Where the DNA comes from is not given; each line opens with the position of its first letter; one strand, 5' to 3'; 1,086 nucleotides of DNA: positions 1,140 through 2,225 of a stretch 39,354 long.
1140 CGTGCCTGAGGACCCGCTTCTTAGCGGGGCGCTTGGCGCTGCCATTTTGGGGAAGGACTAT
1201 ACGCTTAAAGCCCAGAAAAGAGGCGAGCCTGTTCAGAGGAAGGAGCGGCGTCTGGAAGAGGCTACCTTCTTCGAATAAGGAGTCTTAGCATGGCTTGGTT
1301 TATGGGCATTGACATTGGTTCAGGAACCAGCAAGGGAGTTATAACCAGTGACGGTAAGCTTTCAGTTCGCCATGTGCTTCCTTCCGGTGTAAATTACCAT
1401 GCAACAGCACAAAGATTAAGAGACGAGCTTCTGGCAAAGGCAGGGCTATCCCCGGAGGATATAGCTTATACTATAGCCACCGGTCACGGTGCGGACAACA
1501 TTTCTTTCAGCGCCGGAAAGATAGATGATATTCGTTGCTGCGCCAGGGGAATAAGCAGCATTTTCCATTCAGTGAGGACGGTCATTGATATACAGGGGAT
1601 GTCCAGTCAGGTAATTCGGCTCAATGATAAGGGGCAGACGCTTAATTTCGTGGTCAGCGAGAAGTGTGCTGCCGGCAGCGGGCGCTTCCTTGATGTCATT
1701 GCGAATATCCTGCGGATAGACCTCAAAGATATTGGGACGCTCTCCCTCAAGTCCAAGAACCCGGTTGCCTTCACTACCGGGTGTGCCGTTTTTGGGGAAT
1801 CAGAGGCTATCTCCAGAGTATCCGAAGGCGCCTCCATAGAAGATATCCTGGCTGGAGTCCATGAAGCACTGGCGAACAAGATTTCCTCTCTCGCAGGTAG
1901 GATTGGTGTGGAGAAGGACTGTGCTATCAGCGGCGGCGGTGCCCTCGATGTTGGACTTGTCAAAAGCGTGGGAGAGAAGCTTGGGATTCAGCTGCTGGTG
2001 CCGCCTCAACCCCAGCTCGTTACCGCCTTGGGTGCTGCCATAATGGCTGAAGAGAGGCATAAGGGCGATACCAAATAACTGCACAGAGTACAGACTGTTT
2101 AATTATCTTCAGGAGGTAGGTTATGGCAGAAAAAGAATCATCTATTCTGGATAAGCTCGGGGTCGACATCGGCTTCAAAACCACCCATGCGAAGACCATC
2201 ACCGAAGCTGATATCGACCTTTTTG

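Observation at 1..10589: One locus joins an ATP-driven Bcr/Hgd-type radical enzyme to a B12-dependent acyl-CoA mutase: candidate undescribed anaerobic acid-degradation pathway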

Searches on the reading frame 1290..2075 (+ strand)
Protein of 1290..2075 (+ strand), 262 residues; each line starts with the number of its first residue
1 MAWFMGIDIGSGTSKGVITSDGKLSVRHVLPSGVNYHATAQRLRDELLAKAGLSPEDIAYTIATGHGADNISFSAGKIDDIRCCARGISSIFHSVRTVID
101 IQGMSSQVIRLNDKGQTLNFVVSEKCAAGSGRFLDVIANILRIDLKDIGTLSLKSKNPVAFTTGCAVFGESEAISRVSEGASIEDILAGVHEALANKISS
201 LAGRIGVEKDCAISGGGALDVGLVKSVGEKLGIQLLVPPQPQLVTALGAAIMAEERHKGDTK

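Call 7: search_protein_families(library=pfam, proteins=[window:1290-2075:+])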
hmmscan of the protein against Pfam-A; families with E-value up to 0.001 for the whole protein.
window:1290-2075:+ (262 aa): 2 families
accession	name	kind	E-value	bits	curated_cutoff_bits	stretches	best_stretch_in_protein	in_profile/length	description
PF01869.26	BcrAD_BadFG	-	3.3e-46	158.4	31.5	1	6-253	2-271/271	BadF/BadG/BcrA/BcrD ATPase family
PF06723.19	MreB_Mbl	-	0.00028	20.3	27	1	181-258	248-324/327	MreB/Mbl protein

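Call 10: search_protein_families(library=ncbifam, proteins=[window:1290-2075:+])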
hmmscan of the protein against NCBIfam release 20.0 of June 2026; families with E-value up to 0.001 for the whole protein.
window:1290-2075:+ (262 aa): 5 families
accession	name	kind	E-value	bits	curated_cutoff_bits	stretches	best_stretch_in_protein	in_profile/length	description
TIGR00241.1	CoA_E_activ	domain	2.5e-62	210.6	125.4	1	5-252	3-248/248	acyl-CoA dehydratase activase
TIGR03192.1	benz_CoA_bzdQ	equivalog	1.7e-42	145.9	380.2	1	5-252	35-285/293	benzoyl-CoA reductase, bzd-type, subunit Q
TIGR02261.1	benz_CoA_red_D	equivalog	5.3e-35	120.9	312.85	1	6-231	5-235/262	benzoyl-CoA reductase subunit D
TIGR02259.1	benz_CoA_red_A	equivalog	2.2e-31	109.1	578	1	59-226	231-400/432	benzoyl-CoA reductase subunit A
TIGR03286.1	methan_mark_15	hypoth_equivalog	1.7e-29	103.1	455.75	1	5-253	147-401/404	methanogenesis marker 15 protein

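Call 11: find_encoding_contigs(protein=window:1290-2075:+, flank=10000, max_places=10)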
Protein window:1290-2075:+ (262 aa): 5 contigs read that carry it; 5 places shown.
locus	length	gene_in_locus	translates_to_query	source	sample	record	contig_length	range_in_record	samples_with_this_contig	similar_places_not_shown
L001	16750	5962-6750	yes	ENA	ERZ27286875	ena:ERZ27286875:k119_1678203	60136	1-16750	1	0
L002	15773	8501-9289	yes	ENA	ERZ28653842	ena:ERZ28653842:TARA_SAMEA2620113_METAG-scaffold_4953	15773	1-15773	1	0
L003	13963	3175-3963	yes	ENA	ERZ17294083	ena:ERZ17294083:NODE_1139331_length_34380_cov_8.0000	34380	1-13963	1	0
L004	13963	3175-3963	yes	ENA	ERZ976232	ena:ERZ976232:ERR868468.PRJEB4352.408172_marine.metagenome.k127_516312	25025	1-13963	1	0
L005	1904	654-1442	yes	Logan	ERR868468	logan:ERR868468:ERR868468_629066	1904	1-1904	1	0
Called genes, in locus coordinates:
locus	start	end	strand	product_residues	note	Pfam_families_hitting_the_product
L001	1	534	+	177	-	?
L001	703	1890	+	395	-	PF00108:Thiolase_N, PF22691:Thiolase_C_1, PF02803:Thiolase_C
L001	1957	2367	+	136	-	PF12172:zf-ChsH2, PF01796:OB_ChsH2_C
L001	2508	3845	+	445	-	PF06050:HGD-D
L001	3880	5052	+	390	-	PF06050:HGD-D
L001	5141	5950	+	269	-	PF01869:BcrAD_BadFG, PF00814:TsaD (faint), PF22521:HypF_C_2 (faint)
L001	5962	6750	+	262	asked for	PF01869:BcrAD_BadFG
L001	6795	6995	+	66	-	PF01575:MaoC_dehydratas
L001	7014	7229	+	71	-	PF03061:4HBT (weak), PF13452:FAS1_DH_region (weak)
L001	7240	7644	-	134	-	PF02310:B12-binding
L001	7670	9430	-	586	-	PF01642:MM_CoA_mutase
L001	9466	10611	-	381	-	PF02771:Acyl-CoA_dh_N, PF02770:Acyl-CoA_dh_M, PF00441:Acyl-CoA_dh_1, PF08028:Acyl-CoA_dh_2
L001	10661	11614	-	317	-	PF03308:MeaB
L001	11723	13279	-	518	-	PF00501:AMP-binding, PF13193:AMP-binding_C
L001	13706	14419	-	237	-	PF00378:ECH_1, PF16113:ECH_2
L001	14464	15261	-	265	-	PF00378:ECH_1, PF16113:ECH_2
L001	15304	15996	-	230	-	PF00730:HhH-GPD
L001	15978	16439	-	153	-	PF01980:TrmO_N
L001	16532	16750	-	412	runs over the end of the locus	PF00682:HMGL-like, PF22617:HCS_D2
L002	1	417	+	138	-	?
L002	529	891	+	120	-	-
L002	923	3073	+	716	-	PF12797:Fer4_2 (weak), PF13183:Fer4_8, PF13187:Fer4_9, PF13237:Fer4_10, PF13534:Fer4_17 (weak), PF02754:CCG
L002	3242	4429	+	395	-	PF00108:Thiolase_N, PF22691:Thiolase_C_1, PF02803:Thiolase_C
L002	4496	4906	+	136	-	PF12172:zf-ChsH2, PF01796:OB_ChsH2_C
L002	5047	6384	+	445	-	PF06050:HGD-D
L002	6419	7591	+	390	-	PF06050:HGD-D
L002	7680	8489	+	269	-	PF01869:BcrAD_BadFG, PF00814:TsaD (faint), PF22521:HypF_C_2 (faint)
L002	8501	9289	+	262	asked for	PF01869:BcrAD_BadFG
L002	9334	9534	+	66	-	PF01575:MaoC_dehydratas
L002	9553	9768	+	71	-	PF03061:4HBT (weak), PF13452:FAS1_DH_region (weak)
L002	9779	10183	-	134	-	PF02310:B12-binding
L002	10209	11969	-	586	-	PF01642:MM_CoA_mutase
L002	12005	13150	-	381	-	PF02771:Acyl-CoA_dh_N, PF02770:Acyl-CoA_dh_M, PF00441:Acyl-CoA_dh_1, PF08028:Acyl-CoA_dh_2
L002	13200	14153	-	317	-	PF03308:MeaB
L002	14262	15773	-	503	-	?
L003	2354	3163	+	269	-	PF01869:BcrAD_BadFG, PF00814:TsaD (faint), PF22521:HypF_C_2 (faint)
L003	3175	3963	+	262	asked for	PF01869:BcrAD_BadFG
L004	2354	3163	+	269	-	PF01869:BcrAD_BadFG, PF00814:TsaD (faint), PF22521:HypF_C_2 (faint)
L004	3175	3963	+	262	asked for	PF01869:BcrAD_BadFG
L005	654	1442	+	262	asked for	PF01869:BcrAD_BadFG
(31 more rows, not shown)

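Call 14: search_protein_families(library=ncbifam, proteins=[L002:5047-6381:+, L002:6419-7588:+, L002:3242-4426:+, L002:4496-4903:+, L002:923-3070:+], max_evalue=0.00001)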
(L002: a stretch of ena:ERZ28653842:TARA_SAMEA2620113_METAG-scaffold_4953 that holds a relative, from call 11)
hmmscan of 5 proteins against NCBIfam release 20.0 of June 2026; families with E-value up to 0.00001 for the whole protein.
L002:5047-6381:+ (445 aa): 4 families
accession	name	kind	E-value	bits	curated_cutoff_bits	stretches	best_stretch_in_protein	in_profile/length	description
NF052455.1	HyiscapDhHadB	equivalog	2.5e-26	92.3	750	1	16-433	5-396/398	(R)-2-hydroxyisocaproyl-CoA dehydratase subunit alpha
TIGR03191.1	benz_CoA_bzdO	equivalog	5.9e-19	68.6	448.6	1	38-302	30-282/430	benzoyl-CoA reductase, bzd-type, subunit O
TIGR02260.1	benz_CoA_red_B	equivalog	1.4e-09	37.2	486.55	1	15-425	7-407/413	benzoyl-CoA reductase subunit B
NF040772.1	double_cubane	equivalog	5.9e-08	32.1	350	1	127-408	88-352/372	double-cubane-cluster-containing anaerobic reductase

L002:6419-7588:+ (390 aa): 4 families
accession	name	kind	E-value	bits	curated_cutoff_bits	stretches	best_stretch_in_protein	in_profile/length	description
NF040772.1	double_cubane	equivalog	8.9e-52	176.3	350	1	14-388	3-371/372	double-cubane-cluster-containing anaerobic reductase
TIGR03190.1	benz_CoA_bzdN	equivalog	4.2e-47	160.7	453.8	1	10-388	5-370/377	benzoyl-CoA reductase, bzd-type, subunit N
NF052456.1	HyiscapDhHadC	equivalog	2.3e-46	158.4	700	1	9-388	5-371/372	(R)-2-hydroxyisocaproyl-CoA dehydratase subunit beta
TIGR02263.1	benz_CoA_red_C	equivalog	9.9e-43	146.5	421.15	1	29-386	28-377/380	benzoyl-CoA reductase subunit C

L002:3242-4426:+ (395 aa): 56 families (the best 25 are shown)
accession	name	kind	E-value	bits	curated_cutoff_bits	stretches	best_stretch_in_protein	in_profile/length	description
NF004720.0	PRK06064.1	subfamily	6.6e-119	397.1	420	1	1-393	1-387/389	thiolase domain-containing protein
NF053570.1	AcCoTHIOL_METTL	equivalog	5e-112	374.5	600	1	1-392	1-382/385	acetyl-CoA acetyltransferase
NF004810.0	PRK06157.1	equivalog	1.7e-85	287.6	403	1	2-389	7-392/400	acetyl-CoA acetyltransferase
NF009228.0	PRK12578.1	subfamily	3.3e-79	266.3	485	1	2-392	3-386/387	thiolase domain-containing protein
NF005704.0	PRK07516.1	subfamily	4.4e-68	230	412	1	2-383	2-377/389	thiolase domain-containing protein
NF006102.0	PRK08256.1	subfamily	1.1e-65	222.3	436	1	2-386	3-386/394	lipid-transfer protein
NF053628.1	BnzsclthlBbsBGT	equivalog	2.6e-62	210.9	750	1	2-381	5-370/389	benzoylsuccinyl-CoA thiolase subunit BbsB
NF004936.0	PRK06289.1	equivalog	7.8e-60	202.8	375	1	3-392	4-402/405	acetyl-CoA acetyltransferase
NF004982.0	PRK06365.1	equivalog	9.9e-60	202.8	695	2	1-251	15-258/430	thiolase domain-containing protein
NF004811.0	PRK06158.1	subfamily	4.3e-55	187.3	421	1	3-386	9-370/384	acetyl-CoA acetyltransferase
NF004715.0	PRK06059.1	equivalog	1.3e-53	182.4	424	1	2-386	4-395/399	lipid-transfer protein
NF006180.0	PRK08313.1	subfamily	1.8e-50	172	514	1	2-382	4-373/389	thiolase domain-containing protein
NF005892.0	PRK07855.1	subfamily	3.9e-49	167.5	469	1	3-373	7-371/390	lipid-transfer protein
NF004721.0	PRK06065.1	equivalog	1e-45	156.3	455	1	2-380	10-380/393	thiolase domain-containing protein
NF006010.0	PRK08142.1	subfamily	8.3e-42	143.3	462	1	3-384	6-375/388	thiolase domain-containing protein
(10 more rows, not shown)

L002:4496-4903:+ (136 aa): 1 family
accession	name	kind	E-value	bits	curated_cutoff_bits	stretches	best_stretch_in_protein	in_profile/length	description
NF053627.1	BnzsclthlBbsAGT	equivalog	6.6e-11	42.4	250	1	17-93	34-108/145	benzoylsuccinyl-CoA thiolase subunit BbsA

L002:923-3070:+ (716 aa): 17 families
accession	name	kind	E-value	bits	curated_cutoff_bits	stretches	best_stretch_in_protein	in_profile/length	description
NF004898.0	PRK06259.1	equivalog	8.3e-51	173.1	385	1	318-707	125-486/488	fumarate reductase (CoM/CoB) subunit TfrB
NF045670.1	quin_L_LdhH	equivalog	4.4e-34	117.8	800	1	466-705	463-705/706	L-lactate dehydrogenase (quinone) large subunit LdhH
NF045796.1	DsrK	equivalog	5.2e-26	91.3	400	1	325-655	48-383/453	sulfate reduction electron transfer complex DsrMKJOP subunit DsrK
NF045663.1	diclust_near_Sec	equivalog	9.3e-23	80.2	530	1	390-685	352-620/759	pyridine nucleotide-disulfide oxidoreductase/dicluster-binding protein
NF045724.1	ferredox_TmcB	equivalog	5.7e-22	77.9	735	1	326-699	40-420/430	electron transfer complex ferredoxin TmcB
NF008369.0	PRK11168.1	equivalog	6.1e-21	74.8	278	1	465-682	162-379/401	anaerobic glycerol-3-phosphate dehydrogenase subunit C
NF045711.1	sulf_resp_HmcF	equivalog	4.7e-19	68.5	750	1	326-685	59-427/457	sulfate respiration complex iron-sulfur protein HmcF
NF038018.1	qmoC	equivalog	2e-10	40.7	300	1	121-220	222-322/360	quinone-interacting membrane-bound oxidoreductase complex subunit QmoC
TIGR03290.1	CoB_CoM_SS_C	equivalog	3.9e-10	39.9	160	1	366-430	21-84/144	CoB--CoM heterodisulfide reductase subunit C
NF008434.0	PRK11274.1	equivalog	5.7e-10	38.7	333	0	472-687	170-392/409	glycolate oxidase subunit GlcF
TIGR03379.1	glycerol3P_GlpC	equivalog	1e-09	37.6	279.9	1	491-684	181-378/397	anaerobic glycerol-3-phosphate dehydrogenase subunit GlpC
NF009227.0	PRK12577.1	equivalog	1.1e-06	27.6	349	0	387-424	205-242/330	succinate dehydrogenase/fumarate reductase iron-sulfur subunit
NF041890.1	hdrC_Methbact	equivalog_domain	1.5e-06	27.9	270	0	383-406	64-87/192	ferredoxin:CoB-CoM heterodisulfide reductase subunit HdrC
NF009226.0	PRK12576.1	equivalog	2.2e-06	27.3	344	0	319-430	146-249/317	succinate dehydrogenase/fumarate reductase iron-sulfur subunit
TIGR03288.1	CoB_CoM_SS_B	equivalog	3.5e-06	26.5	345.15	0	563-688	111-243/290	CoB--CoM heterodisulfide reductase subunit B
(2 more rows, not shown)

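Call 16: search_solved_structures(query=L002:5047-6381:+, max_evalue=0.01)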
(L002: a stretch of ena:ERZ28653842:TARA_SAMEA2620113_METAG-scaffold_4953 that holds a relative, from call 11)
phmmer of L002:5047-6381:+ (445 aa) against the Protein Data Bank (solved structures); distinct sequences matched with E-value up to 0.01: 5.
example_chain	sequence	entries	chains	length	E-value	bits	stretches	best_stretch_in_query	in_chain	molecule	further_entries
3o3m_A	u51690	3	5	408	2.5e-17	66.4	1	25-439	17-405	alpha subunit 2-hydroxyisocaproyl-CoA dehydratase | alpha-subunit 2-hydroxyisocaproyl-CoA dehydratase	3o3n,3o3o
8s02_A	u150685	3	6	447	1.9e-15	60.2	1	40-302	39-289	BzdO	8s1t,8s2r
9g87_A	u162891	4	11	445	5.4e-15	58.7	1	28-433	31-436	3-methylbenzoyl-CoA reductase beta subunit MbdO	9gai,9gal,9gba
7yyl_C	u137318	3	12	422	0.00089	21.7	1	129-288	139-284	Dehydratase family protein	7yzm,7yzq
6eno_A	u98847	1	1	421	0.00094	21.6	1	129-288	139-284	Dehydratase family protein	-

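Call 17: search_solved_structures(query=L002:6419-7588:+, max_evalue=0.01)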
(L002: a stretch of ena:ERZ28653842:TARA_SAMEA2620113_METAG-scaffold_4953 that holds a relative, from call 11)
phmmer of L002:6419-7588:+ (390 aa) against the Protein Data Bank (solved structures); distinct sequences matched with E-value up to 0.01: 6.
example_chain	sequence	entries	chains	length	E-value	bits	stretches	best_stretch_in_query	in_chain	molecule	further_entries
8s02_B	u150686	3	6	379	9e-44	153.3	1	10-389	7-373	BzdN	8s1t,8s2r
3o3m_B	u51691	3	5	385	1.9e-35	125.9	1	9-389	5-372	beta subunit 2-hydroxyacyl-CoA dehydratase | beta-subunit 2-hydroxyacyl-CoA dehydratase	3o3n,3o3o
7yyl_C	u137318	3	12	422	1.2e-23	87.1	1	13-389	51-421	Dehydratase family protein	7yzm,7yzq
6eno_A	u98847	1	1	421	1.5e-23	86.7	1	14-389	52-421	Dehydratase family protein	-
9g87_B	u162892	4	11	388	2.1e-20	76.4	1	12-386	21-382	3-methylbenzoyl-CoA reductase gamma subunit MbdN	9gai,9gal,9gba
9g87_A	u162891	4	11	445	0.0073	18.7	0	321-387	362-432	3-methylbenzoyl-CoA reductase beta subunit MbdO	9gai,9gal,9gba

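Call 47: find_homologous_proteins(query=L002:5047-6381:+, max_evalue=1e-10)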
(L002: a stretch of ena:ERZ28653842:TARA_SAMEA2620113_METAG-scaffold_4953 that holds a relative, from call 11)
Query L002:5047-6381:+ (445 aa): 856 proteins with E <= 1e-10 among 4167 candidates; the best 120 are listed.
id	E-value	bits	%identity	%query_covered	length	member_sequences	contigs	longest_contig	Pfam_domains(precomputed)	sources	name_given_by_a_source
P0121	0.0e+0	1053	100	100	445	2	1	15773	PF06050.20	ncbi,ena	-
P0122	0.0e+0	1035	98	100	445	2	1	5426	PF06050.20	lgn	-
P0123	4.4e-273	924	86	100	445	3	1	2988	PF06050.20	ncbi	-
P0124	3.2e-269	912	84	100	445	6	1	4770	PF06050.20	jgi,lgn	-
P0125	1.1e-248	844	78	100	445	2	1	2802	PF06050.20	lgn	-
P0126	2.1e-247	840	78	100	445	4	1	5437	PF06050.20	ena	-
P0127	9.2e-246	834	77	100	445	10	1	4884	PF06050.20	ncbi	-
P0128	1.0e-245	834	78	98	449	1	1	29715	PF06050.20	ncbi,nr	ncbi:MAG: 2-hydroxyacyl-CoA dehydratase [Chloroflexi bacterium]|nr:2-hydroxyacyl-CoA dehydratase [Ch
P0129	1.9e-244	830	77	100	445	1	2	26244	PF06050.20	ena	-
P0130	1.2e-242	824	77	100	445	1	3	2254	PF06050.20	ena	-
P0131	1.1e-237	808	75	100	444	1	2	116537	PF06050.20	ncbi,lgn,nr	ncbi:MAG: 2-hydroxyacyl-CoA dehydratase [Chloroflexi bacterium]|nr:2-hydroxyacyl-CoA dehydratase [Ch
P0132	6.2e-235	799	74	100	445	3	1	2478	PF06050.20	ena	-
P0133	7.4e-233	792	74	100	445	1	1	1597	PF06050.20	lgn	-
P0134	2.4e-231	787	73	100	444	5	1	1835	PF06050.20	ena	-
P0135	7.0e-231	785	74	100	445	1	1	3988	PF06050.20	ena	-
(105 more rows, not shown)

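Call 52: search_protein_representatives(protein=P0121)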
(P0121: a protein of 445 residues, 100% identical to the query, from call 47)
Query: 445 residues. Proteins with E-value up to 0.001 (for the whole library): 1033; up to 1e-10: 534; up to 1e-30: 117. The best 150 are listed.
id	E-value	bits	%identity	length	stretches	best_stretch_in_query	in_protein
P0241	1.4e-125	436.5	50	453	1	24-445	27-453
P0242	2.8e-122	425.6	47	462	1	3-445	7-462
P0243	2.4e-96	340.1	41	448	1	1-443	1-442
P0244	1.1e-95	337.9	40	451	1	4-443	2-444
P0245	4.2e-87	309.7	58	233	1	213-445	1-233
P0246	2.8e-85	303.7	38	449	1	1-433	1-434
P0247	4.1e-76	273.4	36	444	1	3-442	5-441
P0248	4.5e-74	266.7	39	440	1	2-440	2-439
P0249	6.3e-74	266.2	38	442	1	30-443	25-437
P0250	3.9e-72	260.3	37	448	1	13-436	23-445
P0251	8.1e-72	259.3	37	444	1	5-430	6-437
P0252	1.2e-70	255.4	63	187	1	3-168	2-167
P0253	2.5e-70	254.4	35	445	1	6-436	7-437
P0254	3.3e-70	254.0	36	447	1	13-439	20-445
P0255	3.4e-69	250.6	35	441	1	15-440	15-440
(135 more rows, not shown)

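Call 53: list_cluster_members(proteins=[P0241, P0242, P0243, P0244, P0246, P0247, P0248, P0249, P0250, P0251])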
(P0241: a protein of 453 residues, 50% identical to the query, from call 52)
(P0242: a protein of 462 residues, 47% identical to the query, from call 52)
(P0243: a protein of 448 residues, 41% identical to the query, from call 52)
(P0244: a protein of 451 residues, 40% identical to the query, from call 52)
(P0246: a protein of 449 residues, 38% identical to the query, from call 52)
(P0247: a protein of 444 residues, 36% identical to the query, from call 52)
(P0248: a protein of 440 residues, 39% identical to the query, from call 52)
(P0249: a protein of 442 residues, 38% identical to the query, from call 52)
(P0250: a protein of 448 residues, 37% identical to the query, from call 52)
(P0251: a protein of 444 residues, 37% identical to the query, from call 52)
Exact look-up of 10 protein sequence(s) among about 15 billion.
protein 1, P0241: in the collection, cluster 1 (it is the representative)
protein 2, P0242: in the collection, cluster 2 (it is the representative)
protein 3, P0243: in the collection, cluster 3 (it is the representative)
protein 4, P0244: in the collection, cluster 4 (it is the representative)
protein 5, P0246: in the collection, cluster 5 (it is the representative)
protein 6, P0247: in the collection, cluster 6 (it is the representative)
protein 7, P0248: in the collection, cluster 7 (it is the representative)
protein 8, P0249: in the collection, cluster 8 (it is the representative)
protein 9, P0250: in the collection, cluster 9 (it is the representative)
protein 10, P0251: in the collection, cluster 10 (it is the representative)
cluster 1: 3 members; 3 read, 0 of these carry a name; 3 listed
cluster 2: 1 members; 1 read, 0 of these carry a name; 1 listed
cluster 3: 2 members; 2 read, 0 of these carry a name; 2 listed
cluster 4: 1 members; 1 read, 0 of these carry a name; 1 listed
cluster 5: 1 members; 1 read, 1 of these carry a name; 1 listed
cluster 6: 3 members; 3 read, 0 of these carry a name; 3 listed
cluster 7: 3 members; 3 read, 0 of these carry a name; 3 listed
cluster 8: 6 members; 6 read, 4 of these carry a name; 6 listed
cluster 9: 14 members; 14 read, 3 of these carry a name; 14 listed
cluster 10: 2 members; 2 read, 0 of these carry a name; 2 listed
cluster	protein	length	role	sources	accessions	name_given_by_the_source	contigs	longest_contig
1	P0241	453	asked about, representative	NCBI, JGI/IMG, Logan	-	-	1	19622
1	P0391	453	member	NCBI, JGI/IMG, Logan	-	-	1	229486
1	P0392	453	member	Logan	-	-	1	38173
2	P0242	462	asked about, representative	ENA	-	-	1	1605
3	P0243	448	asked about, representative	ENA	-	-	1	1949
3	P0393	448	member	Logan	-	-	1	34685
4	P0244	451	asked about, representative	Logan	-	-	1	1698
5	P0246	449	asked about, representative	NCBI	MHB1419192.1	MAG: 2-hydroxyacyl-CoA dehydratase subunit D [Bacillota bacterium]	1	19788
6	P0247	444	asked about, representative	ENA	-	-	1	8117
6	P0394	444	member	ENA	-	-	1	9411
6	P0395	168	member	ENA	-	-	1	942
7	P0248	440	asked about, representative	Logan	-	-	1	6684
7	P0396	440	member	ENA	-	-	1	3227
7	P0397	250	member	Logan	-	-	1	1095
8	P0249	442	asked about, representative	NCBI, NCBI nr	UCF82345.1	MAG: 2-hydroxyacyl-CoA dehydratase [Desulfobacteraceae bacterium]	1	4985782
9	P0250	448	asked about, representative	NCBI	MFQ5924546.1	MAG: 2-hydroxyacyl-CoA dehydratase subunit D [Dehalococcoidia bacterium]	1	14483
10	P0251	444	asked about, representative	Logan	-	-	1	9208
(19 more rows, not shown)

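Call 54: find_encoding_contigs(protein=P0249, flank=10000, max_places=1)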
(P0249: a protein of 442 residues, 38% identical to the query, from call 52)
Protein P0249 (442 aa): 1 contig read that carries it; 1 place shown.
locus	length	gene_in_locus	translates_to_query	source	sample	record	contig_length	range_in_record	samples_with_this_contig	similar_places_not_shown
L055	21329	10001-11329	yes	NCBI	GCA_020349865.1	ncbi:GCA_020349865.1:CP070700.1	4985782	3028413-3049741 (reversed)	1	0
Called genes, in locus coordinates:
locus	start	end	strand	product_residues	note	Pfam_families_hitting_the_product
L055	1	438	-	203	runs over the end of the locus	PF17650:RACo_linker, PF17651:Raco_middle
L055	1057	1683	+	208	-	PF02666:PS_Dcarbxylase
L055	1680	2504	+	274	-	PF01066:CDP-OH_P_transf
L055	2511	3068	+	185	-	PF03602:Cons_hypoth95, PF05175:MTS (faint), PF09445:Methyltransf_15 (weak)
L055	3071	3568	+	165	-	PF01467:CTP_transf_like, PF08218:Citrate_ly_lig (weak)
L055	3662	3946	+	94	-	PF00216:Bac_DNA_binding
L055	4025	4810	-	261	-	PF03330:DPBB_1, PF05036:SPOR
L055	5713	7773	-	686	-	PF00009:GTP_EFTU, PF16658:RF3_C (faint), PF03144:GTP_EFTU_D2, PF22042:EF-G_D2, PF14492:EFG_III, PF03764:EFG_IV, PF00679:EFG_C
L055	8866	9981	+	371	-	PF06050:HGD-D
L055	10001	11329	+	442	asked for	PF06050:HGD-D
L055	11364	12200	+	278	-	PF01869:BcrAD_BadFG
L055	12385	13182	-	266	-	PF00270:DEAD, PF04851:ResIII, PF18766:SWI2_SNF2 (faint)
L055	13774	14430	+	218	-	PF04199:Cyclase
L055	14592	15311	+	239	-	PF00037:Fer4, PF12797:Fer4_2 (weak), PF12837:Fer4_6 (weak), PF12838:Fer4_7, PF13237:Fer4_10 (weak), PF13484:Fer4_16 (faint), PF14697:Fer4_21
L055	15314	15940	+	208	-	-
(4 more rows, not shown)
